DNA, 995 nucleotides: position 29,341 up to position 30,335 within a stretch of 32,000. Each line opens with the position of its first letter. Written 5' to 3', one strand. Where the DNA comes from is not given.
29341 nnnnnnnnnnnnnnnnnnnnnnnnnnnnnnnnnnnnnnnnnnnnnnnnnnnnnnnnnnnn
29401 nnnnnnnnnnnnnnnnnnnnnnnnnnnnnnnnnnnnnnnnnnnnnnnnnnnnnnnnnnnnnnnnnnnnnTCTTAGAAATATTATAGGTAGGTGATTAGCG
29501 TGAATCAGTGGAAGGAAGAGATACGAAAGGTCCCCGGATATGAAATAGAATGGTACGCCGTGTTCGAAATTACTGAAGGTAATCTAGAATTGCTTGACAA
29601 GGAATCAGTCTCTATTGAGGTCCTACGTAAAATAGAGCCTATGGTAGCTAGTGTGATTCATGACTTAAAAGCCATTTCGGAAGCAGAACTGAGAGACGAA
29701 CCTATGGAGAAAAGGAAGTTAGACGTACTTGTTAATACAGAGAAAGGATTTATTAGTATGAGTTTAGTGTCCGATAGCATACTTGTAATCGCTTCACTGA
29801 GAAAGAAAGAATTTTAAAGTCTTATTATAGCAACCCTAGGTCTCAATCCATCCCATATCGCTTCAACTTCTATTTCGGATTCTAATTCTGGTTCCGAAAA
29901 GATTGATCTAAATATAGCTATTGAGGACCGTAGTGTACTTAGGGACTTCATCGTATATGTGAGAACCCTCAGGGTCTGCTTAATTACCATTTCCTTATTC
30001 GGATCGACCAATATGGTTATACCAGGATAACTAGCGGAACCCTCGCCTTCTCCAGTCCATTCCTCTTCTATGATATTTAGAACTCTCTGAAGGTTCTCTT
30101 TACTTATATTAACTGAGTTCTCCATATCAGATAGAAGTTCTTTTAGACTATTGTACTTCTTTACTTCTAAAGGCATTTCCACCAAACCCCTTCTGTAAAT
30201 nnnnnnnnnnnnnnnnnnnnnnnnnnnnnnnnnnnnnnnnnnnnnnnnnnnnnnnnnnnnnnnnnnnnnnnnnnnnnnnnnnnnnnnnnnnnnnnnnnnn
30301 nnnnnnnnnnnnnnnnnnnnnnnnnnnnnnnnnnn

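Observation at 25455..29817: Divergent seven-gene cluster: four paralogous DUF4388/PATAN-like proteins, a MinD/ParA-type ATPase and a Roadblock/LC7-like protein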

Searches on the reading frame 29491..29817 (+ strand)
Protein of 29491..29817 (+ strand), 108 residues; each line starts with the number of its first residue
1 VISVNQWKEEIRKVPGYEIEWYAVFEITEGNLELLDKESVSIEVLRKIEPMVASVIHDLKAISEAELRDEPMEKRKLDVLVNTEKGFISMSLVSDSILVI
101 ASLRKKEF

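Call 3: search_protein_families(library=pfam, proteins=[window:29491-29817:+], max_evalue=1)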
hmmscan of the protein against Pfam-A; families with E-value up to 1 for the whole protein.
window:29491-29817:+ (108 aa): 0 families

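Call 4: search_protein_families(library=ncbifam, proteins=[window:29491-29817:+], max_evalue=1)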
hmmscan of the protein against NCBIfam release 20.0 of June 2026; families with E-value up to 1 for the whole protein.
window:29491-29817:+ (108 aa): 0 families

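Call 47: search_solved_structures(query=A7, max_evalue=10)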
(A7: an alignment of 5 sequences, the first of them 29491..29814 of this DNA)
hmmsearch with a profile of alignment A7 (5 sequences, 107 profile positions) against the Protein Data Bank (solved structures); distinct sequences matched with E-value up to 10: 3.
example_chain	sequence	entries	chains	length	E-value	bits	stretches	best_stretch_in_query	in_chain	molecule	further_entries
7rdr_A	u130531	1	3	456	1e-13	54.4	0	26-68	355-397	Circular tendon repeat protein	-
6xg8_A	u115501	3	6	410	0.75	13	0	1-30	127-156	Mutator family transposase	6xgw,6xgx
2qg7_A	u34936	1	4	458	3.2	11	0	23-60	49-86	ethanolamine kinase Pv091845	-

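Call 58: predict_structure(protein=window:29491-29814:+)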
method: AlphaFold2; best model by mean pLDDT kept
length: 108 residues; sequences in the alignment: 1
mean_pLDDT: 75.5   pTM: 0.66
mean pLDDT of the five models: 75.5, 73.9, 73.7, 73.1, 69.4
residues with pLDDT >= 90: 8; 70-90: 68; 50-70: 26; < 50: 6
segments of 3 or more residues with pLDDT < 50: 72-75
pLDDT, mean of each block of 10 residues (from residue 1): 79 86 85 88 81 68 53 51 76 83 83
secondary structure, 60 per line:
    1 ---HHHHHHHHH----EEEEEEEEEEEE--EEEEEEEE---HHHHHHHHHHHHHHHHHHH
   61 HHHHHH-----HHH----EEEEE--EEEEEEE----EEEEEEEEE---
elements in order: H4-12 E17-28 E31-38 H42-66 E79-83 E86-92 E97-105

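Call 62: fold_search(model_id=the predicted structure, library=pdb)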
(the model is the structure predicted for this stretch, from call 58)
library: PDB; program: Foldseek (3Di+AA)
matches with E <= 10: 862; with E <= 0.001: 0
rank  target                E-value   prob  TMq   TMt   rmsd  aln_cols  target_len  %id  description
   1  9y6s_6A               6.6e-03  1.00  0.56  0.60   4.9       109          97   10  96-nm repeat of the Leishmania tarentolae doublet microtubule (released 2025-12-17)
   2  6zyw_F                6.6e-03  1.00  0.47  0.50   5.7       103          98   14  Outer Dynein Arm-Shulin complex - overall structure (Tetrahymena thermophila) (released 2021-01-20)
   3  7f8m_D                7.9e-03  1.00  0.52  0.50   4.8       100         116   18  Roadblock from Thorarchaeota SMTZ1-45 (released 2022-07-13)
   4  9y6s_5w               8.9e-03  1.00  0.55  0.54   4.3       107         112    6  96-nm repeat of the Leishmania tarentolae doublet microtubule (released 2025-12-17)
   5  5ldd_E                1.0e-02  1.00  0.48  0.34   4.6       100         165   12  Crystal structure of the heterodimeric GEF Mon1-Ccz1 in complex with Ypt7 (released 2017-01-18)
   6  3ms6                  1.0e-02  1.00  0.47  0.53   5.5       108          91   20  Crystal structure of Hepatitis B X-Interacting Protein (HBXIP) (released 2010-11-10)
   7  7f8m_B                1.0e-02  1.00  0.47  0.43   5.3        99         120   20  Roadblock from Thorarchaeota SMTZ1-45 (released 2022-07-13)
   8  9e5c_5r               1.1e-02  1.00  0.56  0.62   4.3       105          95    8  Cryo-EM structure of 96 nm repeat of microtubule doublet from T. brucei flagellum (released 2025-03-12)
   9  3msh                  1.1e-02  1.00  0.46  0.52   5.5       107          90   20  Crystal structure of Hepatitis B X-Interacting Protein at high resolution (released 2010-11-10)
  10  5yk5_B                1.4e-02  0.99  0.44  0.51   5.5       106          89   22  structure of the human Lamtor4-Lamtor5 complex (released 2018-12-12)
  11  8glv_AI               1.5e-02  1.00  0.55  0.59   4.5       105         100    8  96-nm repeat unit of doublet microtubules from Chlamydomonas reinhardtii flagella (released 2023-05-31)
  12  5yk3_I                1.5e-02  0.99  0.46  0.51   5.9       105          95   15  human Ragulator complex (released 2019-01-23)
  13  3l7h_C                1.6e-02  1.00  0.55  0.63   3.8        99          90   13  Insights into dynein assembly from a dynein intermediate chain light chain Roadblock structure (released 2010-05-12)
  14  5x6u_D                1.6e-02  0.99  0.47  0.52   4.8       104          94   14  Crystal structure of human heteropentameric complex (released 2017-12-06)
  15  7b6d_E                1.6e-02  0.97  0.38  0.31   6.3        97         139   14  Drosophila melanogaster TRAPPCore (C1, C2, C2L, C3a/b, C4, C5, C6 subunits) (released 2021-06-09)
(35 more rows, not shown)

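Call 64: search_protein_families(library=padloc, proteins=[window:29491-29817:+], max_evalue=0.1)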
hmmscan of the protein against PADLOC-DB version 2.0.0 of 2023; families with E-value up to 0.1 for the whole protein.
window:29491-29817:+ (108 aa): 0 families

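Call 78: search_protein_families(library=phrogs, proteins=[window:29491-29817:+], max_evalue=0.01)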
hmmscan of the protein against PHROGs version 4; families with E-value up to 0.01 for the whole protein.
window:29491-29817:+ (108 aa): 1 family
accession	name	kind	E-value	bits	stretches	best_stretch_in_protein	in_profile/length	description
phrog_8898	-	unknown function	0.0055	17.4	1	3-35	30-62/70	-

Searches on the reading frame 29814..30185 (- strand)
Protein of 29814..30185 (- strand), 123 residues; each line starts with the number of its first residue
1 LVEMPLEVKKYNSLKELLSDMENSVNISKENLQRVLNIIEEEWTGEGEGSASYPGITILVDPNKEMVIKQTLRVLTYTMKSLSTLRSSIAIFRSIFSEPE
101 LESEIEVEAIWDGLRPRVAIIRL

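Call 3: search_protein_families(library=pfam, proteins=[window:29814-30185:-], max_evalue=1)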
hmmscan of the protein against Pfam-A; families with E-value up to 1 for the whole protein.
window:29814-30185:- (123 aa): 1 family
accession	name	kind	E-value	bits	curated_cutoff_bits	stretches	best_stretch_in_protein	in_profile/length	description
PF09177.16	STX6_10_61_N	-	0.19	12.7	29.4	1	10-42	49-80/99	Syntaxin 6/10/61, N-terminal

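Call 4: search_protein_families(library=ncbifam, proteins=[window:29814-30185:-], max_evalue=1)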
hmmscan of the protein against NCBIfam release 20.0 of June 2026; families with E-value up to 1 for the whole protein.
window:29814-30185:- (123 aa): 0 families

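Call 64: search_protein_families(library=padloc, proteins=[window:29814-30185:-], max_evalue=0.1)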
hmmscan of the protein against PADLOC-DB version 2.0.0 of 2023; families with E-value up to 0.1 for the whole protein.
window:29814-30185:- (123 aa): 0 families

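Call 78: search_protein_families(library=phrogs, proteins=[window:29814-30185:-], max_evalue=0.01)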
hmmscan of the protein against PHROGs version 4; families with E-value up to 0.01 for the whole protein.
window:29814-30185:- (123 aa): 0 families

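Call 92: search_solved_structures(query=A9, max_evalue=10)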
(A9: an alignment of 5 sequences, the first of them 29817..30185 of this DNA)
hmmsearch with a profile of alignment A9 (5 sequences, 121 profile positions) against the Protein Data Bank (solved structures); distinct sequences matched with E-value up to 10: 10.
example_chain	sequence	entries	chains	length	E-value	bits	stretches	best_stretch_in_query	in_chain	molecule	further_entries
4avm_A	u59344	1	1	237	0.14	15.2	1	7-86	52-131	BRIDGING INTEGRATOR 2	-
4i1q_A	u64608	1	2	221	0.17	15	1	7-86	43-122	Bridging integrator 2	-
8ip3_A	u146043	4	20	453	0.2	14.8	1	53-97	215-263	Magnesium transporter MRS2 homolog, mitochondrial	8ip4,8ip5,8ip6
8tul_A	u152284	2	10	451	0.2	14.8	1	53-97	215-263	Magnesium transporter MRS2 homolog, mitochondrial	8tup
2x4k_A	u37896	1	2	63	0.32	14.1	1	9-49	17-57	4-OXALOCROTONATE TAUTOMERASE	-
3pdk_A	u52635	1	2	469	0.64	13.1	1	7-46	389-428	Phosphoglucosamine mutase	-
8ts1_A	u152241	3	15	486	1.2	12.3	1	53-97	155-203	Magnesium transporter MRS2 homolog, mitochondrial, Soluble cytochrome b562 fusion protein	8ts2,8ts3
2jua_A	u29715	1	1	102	1.6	11.9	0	21-45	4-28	de novo protein S836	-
2ex5_A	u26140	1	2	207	1.8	11.7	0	4-53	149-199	DNA endonuclease I-CeuI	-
1p68_A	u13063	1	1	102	3.2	10.9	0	9-33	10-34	De novo designed protein S-824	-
